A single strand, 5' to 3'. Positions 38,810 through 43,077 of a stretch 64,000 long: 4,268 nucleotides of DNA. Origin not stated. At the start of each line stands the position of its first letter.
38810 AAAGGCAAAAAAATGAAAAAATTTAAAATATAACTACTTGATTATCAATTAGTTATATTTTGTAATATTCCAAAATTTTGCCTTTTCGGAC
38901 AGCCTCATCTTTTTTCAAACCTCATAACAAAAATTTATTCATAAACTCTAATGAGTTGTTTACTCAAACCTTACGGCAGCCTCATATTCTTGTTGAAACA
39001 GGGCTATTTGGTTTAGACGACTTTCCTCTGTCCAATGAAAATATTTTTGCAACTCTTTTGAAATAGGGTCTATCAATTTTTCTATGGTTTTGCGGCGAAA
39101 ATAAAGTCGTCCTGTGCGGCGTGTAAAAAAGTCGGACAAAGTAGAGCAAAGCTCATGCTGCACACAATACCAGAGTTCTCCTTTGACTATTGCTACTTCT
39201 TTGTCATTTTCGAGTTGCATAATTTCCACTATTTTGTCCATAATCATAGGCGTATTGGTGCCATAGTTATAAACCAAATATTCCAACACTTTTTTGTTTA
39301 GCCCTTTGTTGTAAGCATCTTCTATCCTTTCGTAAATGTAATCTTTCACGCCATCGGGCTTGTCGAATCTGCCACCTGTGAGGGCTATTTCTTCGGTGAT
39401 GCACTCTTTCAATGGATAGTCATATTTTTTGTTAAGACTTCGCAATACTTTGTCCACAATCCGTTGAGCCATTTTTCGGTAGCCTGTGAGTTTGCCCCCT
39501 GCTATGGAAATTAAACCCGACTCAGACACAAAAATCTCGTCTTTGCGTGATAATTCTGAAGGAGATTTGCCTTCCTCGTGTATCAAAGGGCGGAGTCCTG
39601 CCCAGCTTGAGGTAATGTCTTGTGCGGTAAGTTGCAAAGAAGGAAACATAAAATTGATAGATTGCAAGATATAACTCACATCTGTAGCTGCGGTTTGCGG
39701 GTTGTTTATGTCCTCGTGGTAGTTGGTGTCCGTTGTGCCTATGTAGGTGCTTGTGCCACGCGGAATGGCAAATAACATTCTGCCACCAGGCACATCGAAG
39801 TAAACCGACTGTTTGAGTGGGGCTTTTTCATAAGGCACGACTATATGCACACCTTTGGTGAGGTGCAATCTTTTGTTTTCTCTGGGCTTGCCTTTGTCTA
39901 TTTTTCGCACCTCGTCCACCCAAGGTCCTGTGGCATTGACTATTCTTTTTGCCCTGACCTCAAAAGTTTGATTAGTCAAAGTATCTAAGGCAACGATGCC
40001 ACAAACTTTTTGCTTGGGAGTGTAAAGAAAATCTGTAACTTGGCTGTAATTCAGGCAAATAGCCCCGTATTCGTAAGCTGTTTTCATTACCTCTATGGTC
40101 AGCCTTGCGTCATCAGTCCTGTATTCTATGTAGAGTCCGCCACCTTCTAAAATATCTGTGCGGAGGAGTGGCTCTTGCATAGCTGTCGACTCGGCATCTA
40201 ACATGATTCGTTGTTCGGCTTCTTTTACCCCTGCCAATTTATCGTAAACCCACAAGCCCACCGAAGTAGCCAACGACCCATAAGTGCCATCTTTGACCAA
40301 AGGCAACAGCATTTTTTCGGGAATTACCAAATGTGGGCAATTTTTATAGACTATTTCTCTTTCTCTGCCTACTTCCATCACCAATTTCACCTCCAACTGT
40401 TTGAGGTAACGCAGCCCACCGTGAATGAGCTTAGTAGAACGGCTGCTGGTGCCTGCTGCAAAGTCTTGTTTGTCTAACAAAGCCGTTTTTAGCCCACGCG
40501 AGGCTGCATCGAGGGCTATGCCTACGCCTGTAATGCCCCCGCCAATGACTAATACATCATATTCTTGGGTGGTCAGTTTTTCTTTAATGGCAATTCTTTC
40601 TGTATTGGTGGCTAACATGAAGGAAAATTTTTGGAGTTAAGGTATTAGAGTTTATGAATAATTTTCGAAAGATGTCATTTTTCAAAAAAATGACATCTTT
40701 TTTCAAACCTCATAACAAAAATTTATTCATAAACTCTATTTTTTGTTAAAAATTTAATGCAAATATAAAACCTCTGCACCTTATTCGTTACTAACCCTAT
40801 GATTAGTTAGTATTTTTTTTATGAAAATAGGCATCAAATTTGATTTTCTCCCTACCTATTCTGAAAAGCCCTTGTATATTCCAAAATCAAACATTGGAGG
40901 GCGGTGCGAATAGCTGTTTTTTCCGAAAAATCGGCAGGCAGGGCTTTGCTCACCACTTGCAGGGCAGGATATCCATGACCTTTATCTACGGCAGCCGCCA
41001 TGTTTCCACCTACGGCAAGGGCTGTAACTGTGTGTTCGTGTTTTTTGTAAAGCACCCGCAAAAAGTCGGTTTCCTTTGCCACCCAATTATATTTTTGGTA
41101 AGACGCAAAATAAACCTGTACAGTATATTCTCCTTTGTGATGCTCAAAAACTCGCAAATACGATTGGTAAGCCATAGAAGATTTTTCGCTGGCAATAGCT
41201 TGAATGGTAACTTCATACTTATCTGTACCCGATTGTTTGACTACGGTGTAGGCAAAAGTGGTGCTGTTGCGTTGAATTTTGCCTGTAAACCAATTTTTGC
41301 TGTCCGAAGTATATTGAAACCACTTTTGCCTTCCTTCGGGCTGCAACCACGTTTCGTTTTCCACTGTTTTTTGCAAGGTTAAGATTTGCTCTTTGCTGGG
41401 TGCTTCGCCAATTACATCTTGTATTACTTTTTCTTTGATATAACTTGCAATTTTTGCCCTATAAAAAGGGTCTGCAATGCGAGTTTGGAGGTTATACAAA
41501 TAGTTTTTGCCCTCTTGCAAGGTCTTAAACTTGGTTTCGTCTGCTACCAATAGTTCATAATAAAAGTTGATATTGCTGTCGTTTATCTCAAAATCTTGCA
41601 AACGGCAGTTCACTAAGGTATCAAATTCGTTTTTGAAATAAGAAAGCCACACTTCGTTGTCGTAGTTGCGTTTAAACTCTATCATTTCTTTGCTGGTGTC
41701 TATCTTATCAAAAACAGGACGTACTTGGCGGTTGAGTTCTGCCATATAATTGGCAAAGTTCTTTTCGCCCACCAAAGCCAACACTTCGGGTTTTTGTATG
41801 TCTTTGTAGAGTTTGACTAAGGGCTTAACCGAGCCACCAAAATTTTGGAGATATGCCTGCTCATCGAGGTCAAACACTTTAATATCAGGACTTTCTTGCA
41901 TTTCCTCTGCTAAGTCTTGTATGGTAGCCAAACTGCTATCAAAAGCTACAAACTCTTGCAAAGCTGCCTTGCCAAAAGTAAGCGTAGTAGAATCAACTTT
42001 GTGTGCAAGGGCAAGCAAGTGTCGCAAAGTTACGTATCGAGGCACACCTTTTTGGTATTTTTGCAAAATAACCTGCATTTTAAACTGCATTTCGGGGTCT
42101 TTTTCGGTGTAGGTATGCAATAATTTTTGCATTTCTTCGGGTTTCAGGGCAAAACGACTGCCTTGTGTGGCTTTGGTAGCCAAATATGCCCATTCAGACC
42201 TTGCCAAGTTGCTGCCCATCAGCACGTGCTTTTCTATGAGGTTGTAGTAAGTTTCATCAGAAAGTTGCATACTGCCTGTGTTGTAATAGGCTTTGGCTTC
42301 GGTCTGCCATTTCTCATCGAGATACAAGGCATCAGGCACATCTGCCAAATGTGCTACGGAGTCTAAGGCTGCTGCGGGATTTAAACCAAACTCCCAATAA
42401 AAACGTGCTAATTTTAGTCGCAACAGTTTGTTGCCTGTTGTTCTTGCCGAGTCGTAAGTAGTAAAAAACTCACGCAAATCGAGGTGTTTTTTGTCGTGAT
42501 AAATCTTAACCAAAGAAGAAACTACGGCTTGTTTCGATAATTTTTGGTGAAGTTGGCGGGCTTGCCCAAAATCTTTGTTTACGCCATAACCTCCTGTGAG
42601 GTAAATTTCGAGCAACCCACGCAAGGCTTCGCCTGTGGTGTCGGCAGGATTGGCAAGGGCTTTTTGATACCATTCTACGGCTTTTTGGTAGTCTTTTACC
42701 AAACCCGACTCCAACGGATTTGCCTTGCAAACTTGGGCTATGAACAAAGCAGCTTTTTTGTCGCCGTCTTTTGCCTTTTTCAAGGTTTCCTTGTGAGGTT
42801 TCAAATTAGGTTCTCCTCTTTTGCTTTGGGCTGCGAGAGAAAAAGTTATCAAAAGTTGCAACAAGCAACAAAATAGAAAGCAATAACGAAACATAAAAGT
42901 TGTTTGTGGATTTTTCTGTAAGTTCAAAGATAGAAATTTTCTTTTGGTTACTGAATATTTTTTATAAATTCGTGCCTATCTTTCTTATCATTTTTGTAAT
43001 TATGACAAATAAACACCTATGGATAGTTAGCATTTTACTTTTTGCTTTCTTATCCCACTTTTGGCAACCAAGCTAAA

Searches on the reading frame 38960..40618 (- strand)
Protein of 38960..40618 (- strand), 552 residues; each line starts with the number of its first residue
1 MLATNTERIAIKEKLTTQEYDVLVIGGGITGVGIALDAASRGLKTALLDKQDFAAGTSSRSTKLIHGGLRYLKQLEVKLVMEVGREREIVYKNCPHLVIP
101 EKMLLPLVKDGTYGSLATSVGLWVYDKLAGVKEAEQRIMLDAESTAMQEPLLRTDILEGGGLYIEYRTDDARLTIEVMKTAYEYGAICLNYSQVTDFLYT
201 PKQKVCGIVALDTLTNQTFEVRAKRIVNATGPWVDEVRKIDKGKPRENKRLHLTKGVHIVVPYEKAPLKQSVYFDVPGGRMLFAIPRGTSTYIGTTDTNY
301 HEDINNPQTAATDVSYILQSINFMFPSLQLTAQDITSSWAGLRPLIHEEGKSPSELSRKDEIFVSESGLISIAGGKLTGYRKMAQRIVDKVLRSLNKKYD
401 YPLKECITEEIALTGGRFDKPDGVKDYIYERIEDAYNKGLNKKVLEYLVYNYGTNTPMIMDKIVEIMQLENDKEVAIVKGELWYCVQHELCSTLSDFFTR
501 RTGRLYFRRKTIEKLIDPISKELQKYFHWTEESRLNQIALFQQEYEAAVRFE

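Call 61: search_protein_families(library=pfam, proteins=[window:38960-40618:-], max_evalue=0.01)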
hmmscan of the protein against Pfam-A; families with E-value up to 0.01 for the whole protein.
window:38960-40618:- (552 aa): 8 families
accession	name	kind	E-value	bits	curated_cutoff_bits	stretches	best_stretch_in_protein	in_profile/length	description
PF01266.30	DAO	-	1.4e-53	183.1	27.9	1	21-349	1-316/353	FAD dependent oxidoreductase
PF16901.10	DAO_C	-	1.2e-19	70.9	31.4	1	406-533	1-125/126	C-terminal domain of alpha-glycerophosphate oxidase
PF00890.30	FAD_binding_2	-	1.2e-06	28.5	20.4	1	21-61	1-41/414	FAD binding domain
PF12831.13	FAD_oxidored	-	2.2e-06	27.7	27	1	21-62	1-42/416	FAD dependent oxidoreductase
PF01134.28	GIDA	-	0.00047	19.8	22.1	1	21-50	1-30/391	Glucose inhibited division protein A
PF07992.20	Pyr_redox_2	-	0.00075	19.4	26.1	1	20-56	1-38/291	Pyridine nucleotide-disulphide oxidoreductase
PF13450.12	NAD_binding_8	-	0.00081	20.1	21.9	1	24-61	1-38/68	NAD(P)-binding Rossmann-like domain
PF01494.25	FAD_binding_3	-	0.0087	15.8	22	0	19-77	1-58/349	FAD binding domain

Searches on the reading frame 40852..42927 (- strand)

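Call 61: search_protein_families(library=pfam, proteins=[window:40852-42927:-], max_evalue=0.01)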
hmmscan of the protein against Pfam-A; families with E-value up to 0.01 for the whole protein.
window:40852-42927:- (691 aa): 1 family
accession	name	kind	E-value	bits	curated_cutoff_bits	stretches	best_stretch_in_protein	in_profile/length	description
PF08238.18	Sel1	-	6.3e-06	27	30.7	0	75-91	16-32/36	Sel1 repeat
